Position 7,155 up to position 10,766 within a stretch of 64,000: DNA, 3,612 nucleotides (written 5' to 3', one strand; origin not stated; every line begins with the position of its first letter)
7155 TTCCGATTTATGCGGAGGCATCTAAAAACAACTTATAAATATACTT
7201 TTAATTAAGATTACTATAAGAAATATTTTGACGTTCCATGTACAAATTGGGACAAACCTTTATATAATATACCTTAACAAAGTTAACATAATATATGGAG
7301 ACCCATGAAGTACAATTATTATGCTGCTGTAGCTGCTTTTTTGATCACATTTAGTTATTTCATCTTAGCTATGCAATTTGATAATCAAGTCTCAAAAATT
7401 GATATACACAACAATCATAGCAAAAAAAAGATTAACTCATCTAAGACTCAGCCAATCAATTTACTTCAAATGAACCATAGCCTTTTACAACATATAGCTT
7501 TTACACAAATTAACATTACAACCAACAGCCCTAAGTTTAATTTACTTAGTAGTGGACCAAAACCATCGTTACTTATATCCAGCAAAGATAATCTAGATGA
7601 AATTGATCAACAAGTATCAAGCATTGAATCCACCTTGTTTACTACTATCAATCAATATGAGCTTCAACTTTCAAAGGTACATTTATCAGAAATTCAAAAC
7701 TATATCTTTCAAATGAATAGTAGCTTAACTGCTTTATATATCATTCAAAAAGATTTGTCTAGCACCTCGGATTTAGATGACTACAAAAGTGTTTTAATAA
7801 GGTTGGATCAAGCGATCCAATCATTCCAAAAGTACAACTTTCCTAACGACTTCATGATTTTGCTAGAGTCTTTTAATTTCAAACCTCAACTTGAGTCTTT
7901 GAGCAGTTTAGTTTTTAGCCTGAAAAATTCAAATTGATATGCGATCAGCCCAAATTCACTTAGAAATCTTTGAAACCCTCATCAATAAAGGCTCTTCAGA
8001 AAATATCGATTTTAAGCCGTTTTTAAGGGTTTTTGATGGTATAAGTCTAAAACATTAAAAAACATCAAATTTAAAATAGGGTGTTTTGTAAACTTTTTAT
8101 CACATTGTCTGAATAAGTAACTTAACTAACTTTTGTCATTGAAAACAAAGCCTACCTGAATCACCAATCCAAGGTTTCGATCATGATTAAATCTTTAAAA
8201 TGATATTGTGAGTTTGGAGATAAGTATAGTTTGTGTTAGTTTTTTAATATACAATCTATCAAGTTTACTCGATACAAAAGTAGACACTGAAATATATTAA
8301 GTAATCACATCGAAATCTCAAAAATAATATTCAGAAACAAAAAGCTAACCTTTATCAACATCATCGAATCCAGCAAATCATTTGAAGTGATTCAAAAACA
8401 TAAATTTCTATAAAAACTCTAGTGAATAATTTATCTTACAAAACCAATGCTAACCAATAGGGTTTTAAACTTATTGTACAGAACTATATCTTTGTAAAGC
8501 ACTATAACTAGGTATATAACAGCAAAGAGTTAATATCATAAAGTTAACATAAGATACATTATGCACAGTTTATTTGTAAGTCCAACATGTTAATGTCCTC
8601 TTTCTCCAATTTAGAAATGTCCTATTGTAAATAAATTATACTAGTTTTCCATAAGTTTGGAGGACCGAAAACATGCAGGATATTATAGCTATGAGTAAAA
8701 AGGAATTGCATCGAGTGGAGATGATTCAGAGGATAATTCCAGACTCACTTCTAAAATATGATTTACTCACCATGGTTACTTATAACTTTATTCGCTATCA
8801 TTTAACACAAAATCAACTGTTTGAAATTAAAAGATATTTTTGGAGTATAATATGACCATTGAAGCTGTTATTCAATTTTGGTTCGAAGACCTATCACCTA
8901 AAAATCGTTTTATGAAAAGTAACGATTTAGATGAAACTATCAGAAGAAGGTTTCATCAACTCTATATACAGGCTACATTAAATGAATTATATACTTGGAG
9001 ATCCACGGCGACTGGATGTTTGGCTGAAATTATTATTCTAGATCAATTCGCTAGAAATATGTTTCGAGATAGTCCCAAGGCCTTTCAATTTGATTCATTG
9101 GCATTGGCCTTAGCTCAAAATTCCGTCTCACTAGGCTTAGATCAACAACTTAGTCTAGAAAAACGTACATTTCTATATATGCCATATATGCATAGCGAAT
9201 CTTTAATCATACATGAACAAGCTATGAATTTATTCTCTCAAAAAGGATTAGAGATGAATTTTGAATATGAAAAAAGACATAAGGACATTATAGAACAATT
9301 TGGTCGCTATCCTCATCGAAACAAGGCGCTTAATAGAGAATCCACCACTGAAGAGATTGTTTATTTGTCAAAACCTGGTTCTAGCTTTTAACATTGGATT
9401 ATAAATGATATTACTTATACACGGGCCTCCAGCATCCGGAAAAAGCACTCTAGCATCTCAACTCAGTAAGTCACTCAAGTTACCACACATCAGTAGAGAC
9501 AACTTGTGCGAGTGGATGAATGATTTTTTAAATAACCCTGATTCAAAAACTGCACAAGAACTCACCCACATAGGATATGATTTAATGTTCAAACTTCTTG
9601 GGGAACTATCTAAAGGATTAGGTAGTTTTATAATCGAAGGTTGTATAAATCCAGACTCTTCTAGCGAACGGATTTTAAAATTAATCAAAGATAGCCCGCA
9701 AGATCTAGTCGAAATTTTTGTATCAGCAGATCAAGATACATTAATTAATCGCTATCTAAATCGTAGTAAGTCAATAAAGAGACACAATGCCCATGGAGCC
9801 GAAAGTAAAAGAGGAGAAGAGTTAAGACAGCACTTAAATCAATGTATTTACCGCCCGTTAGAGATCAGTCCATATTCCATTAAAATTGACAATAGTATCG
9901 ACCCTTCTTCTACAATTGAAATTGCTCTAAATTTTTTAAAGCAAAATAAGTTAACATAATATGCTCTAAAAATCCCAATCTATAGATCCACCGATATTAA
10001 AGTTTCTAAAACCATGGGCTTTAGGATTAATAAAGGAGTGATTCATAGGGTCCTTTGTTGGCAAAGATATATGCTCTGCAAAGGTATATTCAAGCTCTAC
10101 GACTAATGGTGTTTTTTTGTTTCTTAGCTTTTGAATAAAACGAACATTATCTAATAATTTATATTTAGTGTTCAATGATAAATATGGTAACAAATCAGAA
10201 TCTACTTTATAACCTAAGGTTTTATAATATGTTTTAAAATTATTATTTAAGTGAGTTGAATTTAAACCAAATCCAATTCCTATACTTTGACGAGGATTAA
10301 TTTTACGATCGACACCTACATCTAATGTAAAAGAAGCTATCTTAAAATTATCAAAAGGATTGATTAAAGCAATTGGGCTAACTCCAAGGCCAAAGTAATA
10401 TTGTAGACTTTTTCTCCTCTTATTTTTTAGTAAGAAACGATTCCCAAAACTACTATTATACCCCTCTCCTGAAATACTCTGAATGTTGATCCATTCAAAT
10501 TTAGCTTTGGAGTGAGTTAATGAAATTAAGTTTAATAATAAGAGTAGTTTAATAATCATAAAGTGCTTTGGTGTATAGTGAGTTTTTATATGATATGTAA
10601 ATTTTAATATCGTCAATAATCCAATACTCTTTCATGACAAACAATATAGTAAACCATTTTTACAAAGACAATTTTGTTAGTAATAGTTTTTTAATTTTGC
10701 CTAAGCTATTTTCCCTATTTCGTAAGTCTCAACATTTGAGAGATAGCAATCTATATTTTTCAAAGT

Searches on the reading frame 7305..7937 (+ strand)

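Call 3: search_protein_families(library=pfam, proteins=[window:7305-7937:+], max_evalue=0.1)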
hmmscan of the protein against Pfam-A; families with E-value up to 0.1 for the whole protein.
window:7305-7937:+ (210 aa): 1 family
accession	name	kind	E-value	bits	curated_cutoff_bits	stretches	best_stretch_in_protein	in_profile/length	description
PF16734.10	Pilin_GH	-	0.046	14.6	28.9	0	101-170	14-80/114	Type IV pilin-like G and H, putative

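Call 56: search_protein_families(library=phrogs, proteins=[window:7305-7937:+], max_evalue=0.01)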
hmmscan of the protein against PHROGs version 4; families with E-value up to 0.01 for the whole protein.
window:7305-7937:+ (210 aa): 0 families

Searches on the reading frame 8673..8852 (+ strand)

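Call 81: search_protein_families(library=pfam, proteins=[window:8673-8852:+], max_evalue=5)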
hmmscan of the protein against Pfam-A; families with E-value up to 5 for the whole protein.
seq(60 aa): 1 family
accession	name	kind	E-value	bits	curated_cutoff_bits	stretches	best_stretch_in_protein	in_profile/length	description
PF02667.20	SCFA_trans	-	0.08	12.4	27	1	15-52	10-46/453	Short chain fatty acid transporter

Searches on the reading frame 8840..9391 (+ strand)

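Call 3: search_protein_families(library=pfam, proteins=[window:8840-9391:+], max_evalue=0.1)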
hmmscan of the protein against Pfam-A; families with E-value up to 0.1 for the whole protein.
window:8840-9391:+ (183 aa): 2 families
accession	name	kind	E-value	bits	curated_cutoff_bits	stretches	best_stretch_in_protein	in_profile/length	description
PF06041.17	DUF924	-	1.1e-61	208.6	27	1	10-180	1-180/180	Bacterial protein of unknown function (DUF924)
PF01494.25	FAD_binding_3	-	0.074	12.7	22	1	116-172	37-93/349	FAD binding domain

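Call 4: search_protein_families(library=padloc, proteins=[window:8840-9391:+], max_evalue=0.1)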
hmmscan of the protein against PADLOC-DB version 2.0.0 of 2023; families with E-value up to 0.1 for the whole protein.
window:8840-9391:+ (183 aa): 0 families

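Call 5: search_protein_families(library=ncbifam, proteins=[window:8840-9391:+], max_evalue=0.1)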
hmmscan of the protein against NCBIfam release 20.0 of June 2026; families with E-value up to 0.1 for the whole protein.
window:8840-9391:+ (183 aa): 0 families

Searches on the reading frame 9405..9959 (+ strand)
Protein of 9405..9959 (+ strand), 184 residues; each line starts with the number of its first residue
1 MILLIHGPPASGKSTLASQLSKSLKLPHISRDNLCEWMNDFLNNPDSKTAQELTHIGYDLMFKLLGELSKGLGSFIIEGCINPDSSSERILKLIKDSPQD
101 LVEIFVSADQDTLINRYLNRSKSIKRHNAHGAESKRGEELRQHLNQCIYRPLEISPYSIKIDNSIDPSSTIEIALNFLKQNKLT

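Call 3: search_protein_families(library=pfam, proteins=[window:9405-9959:+], max_evalue=0.1)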
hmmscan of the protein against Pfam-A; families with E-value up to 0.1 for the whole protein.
window:9405-9959:+ (184 aa): 25 families
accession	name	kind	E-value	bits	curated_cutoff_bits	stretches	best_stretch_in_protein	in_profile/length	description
PF13671.12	AAA_33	-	3e-09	37.8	27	1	3-123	2-121/143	AAA domain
PF13238.12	AAA_18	-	2.9e-08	34.7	29.4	1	4-126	2-117/128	AAA domain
PF13207.12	AAA_17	-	2.8e-06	28.1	27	1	7-123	2-125/136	AAA domain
PF24883.2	NPHP3_N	-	0.00022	21.9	24.8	1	2-68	24-83/164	Nephrocystin 3, N-terminal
PF13191.12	AAA_16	-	0.00051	21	32.6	1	2-27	26-51/167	AAA ATPase domain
PF13189.12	Cytidylate_kin2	-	0.00088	19.9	28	0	5-41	4-40/176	Cytidylate kinase-like family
PF06414.18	Zeta_toxin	-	0.0011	18.8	22.3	1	2-121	18-144/199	Zeta toxin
PF08433.16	KTI12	-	0.0017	18.3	22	1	2-26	3-27/271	Chromatin associated protein KTI12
PF00406.28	ADK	-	0.0026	18.3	26.8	1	6-34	2-30/151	Adenylate kinase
PF00004.35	AAA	-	0.0049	17.7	21.2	1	3-31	1-29/131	ATPase family associated with various cellular activities (AAA)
PF20720.3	nSTAND3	-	0.0052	16.9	27.2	1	2-24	19-41/155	Novel STAND NTPase 3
PF03215.21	Rad17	-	0.008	16.6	23.8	1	2-49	47-89/186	Rad17 P-loop domain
PF01202.28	SKI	-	0.009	16.6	22.1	1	10-36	2-28/159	Shikimate kinase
PF02224.24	Cytidylate_kin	-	0.013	15.7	26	1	5-30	3-28/211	Cytidylate kinase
PF01583.26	APS_kinase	-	0.016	15.7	21.1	0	2-109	4-110/152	Adenylylsulphate kinase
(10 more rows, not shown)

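Call 4: search_protein_families(library=padloc, proteins=[window:9405-9959:+], max_evalue=0.1)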
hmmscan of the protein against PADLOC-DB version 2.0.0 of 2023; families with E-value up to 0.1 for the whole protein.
window:9405-9959:+ (184 aa): 7 families
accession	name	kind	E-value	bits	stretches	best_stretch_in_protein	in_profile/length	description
PDLC02911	VakA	-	6.1e-05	21.6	1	5-161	7-142/163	-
PDLC04140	mad8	-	0.00039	18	1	2-34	29-58/314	mads_8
PDLC02196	IetA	-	0.0011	16.4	1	3-28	125-150/374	-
PDLC01515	Csx3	-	0.0012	16.5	1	2-25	8-31/183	"CAS-I,CAS-III; associated"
PDLC02195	IetA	-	0.002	15.5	1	3-29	140-166/395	-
PDLC04232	IetA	-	0.0085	13.5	1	3-29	119-145/330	-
PDLC04790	PDC-S01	-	0.022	11.5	1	2-33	29-60/422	-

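Call 5: search_protein_families(library=ncbifam, proteins=[window:9405-9959:+], max_evalue=0.1)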
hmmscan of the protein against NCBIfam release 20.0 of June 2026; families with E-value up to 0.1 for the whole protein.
window:9405-9959:+ (184 aa): 35 families (the best 25 are shown)
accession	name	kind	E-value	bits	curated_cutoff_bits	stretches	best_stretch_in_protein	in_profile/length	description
TIGR02173.1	cyt_kin_arch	equivalog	1.2e-07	31.9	102.1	1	1-173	1-163/169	(d)CMP kinase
TIGR01351.1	adk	subfamily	1.1e-06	28.4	168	1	3-33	2-32/212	adenylate kinase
TIGR01359.1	UMP_CMP_kin_fam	subfamily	1.3e-05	25.2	207.6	1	2-128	1-134/185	UMP-CMP kinase family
NF001381.0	PRK00279.1-3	equivalog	2e-05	24.4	187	1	2-128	2-135/188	adenylate kinase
NF002700.0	PRK02496.1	equivalog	2.7e-05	23.9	262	1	3-34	4-35/184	adenylate kinase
NF001385.0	PRK00279.2-3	equivalog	0.0001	22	315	1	2-36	6-40/213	adenylate kinase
NF006746.0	PRK09270.1-5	subfamily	0.00027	19.9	250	1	2-25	23-46/210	nucleoside/nucleotide kinase family protein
NF006743.0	PRK09270.1-2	equivalog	0.00039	19.5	227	1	2-25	30-53/217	nucleoside/nucleotide kinase family protein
NF001380.0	PRK00279.1-2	equivalog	0.0004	19.8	251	1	1-33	1-33/216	adenylate kinase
NF011100.0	PRK14527.1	equivalog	0.00041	20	154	1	3-131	9-143/191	adenylate kinase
NF005994.0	PRK08118.1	equivalog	0.00054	20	215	1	4-49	5-49/172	DNA topology modulation protein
NF004018.0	PRK05480.1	equivalog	0.0009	18.7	180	0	1-31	7-40/210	uridine kinase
TIGR01360.1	aden_kin_iso1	equivalog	0.0013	18.4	284.1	1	2-128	5-135/188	adenylate kinase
TIGR03574.1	selen_PSTK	equivalog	0.0014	18.1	290.5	1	2-124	1-120/249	L-seryl-tRNA(Sec) kinase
NF011099.0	PRK14526.1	equivalog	0.0022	17.7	223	1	1-35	1-35/211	adenylate kinase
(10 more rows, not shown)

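Call 56: search_protein_families(library=phrogs, proteins=[window:9405-9959:+], max_evalue=0.01)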
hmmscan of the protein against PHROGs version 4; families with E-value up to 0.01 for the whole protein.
window:9405-9959:+ (184 aa): 6 families
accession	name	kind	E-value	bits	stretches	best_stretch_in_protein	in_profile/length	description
phrog_2071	-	other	3.1e-07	31.5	1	1-36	17-51/282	ATPase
phrog_1815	-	other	9e-06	27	0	1-29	4-32/197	guanylate kinase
phrog_505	-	other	0.00021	21.8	1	2-125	4-129/295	polynucleotide kinase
phrog_10255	-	other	0.0012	19.7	1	2-46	3-48/230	kinase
phrog_761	-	other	0.0041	17.8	1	1-29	20-48/362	thymidylate kinase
phrog_800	-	head and packaging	0.0074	15.9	0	3-122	35-163/511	terminase small subunit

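Call 77: search_solved_structures(query=window:9405-9959:+, max_evalue=0.01)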
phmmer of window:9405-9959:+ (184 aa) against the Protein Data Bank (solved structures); distinct sequences matched with E-value up to 0.01: 5.
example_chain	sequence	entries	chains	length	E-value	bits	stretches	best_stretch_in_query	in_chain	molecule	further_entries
2rhm_A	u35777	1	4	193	1.5e-09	41.3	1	2-136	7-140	Putative kinase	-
9fqr_Xf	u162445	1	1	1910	0.003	20.8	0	4-51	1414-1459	Cilia- and flagella-associated protein 276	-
9olo_A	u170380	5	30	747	0.0065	19.7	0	3-43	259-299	Vesicle-fusing ATPase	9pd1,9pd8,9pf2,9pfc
3j94_A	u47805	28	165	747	0.0065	19.7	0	3-43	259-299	Vesicle-fusing ATPase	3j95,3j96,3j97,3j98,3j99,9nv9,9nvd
6ip2_B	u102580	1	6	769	0.0074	19.5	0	3-43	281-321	Vesicle-fusing ATPase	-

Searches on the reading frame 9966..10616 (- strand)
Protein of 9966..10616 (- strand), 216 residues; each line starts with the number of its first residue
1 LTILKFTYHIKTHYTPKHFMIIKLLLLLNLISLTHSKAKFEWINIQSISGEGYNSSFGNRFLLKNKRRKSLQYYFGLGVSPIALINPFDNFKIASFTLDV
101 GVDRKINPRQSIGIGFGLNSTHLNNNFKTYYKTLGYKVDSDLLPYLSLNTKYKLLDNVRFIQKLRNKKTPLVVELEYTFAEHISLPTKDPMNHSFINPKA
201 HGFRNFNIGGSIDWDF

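Call 3: search_protein_families(library=pfam, proteins=[window:9966-10616:-], max_evalue=0.1)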
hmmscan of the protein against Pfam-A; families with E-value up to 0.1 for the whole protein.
window:9966-10616:- (216 aa): 0 families

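Call 4: search_protein_families(library=padloc, proteins=[window:9966-10616:-], max_evalue=0.1)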
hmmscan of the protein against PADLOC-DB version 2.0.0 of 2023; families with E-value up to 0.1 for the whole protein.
window:9966-10616:- (216 aa): 0 families

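Call 5: search_protein_families(library=ncbifam, proteins=[window:9966-10616:-], max_evalue=0.1)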
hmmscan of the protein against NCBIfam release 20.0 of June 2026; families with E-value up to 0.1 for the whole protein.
window:9966-10616:- (216 aa): 0 families

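Call 56: search_protein_families(library=phrogs, proteins=[window:9966-10616:-], max_evalue=0.01)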
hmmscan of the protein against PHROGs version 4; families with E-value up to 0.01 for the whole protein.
window:9966-10616:- (216 aa): 0 families

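Call 81: search_protein_families(library=pfam, proteins=[window:9966-10616:-], max_evalue=5)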
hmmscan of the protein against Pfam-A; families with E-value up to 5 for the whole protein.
window:9966-10616:- (216 aa): 0 families
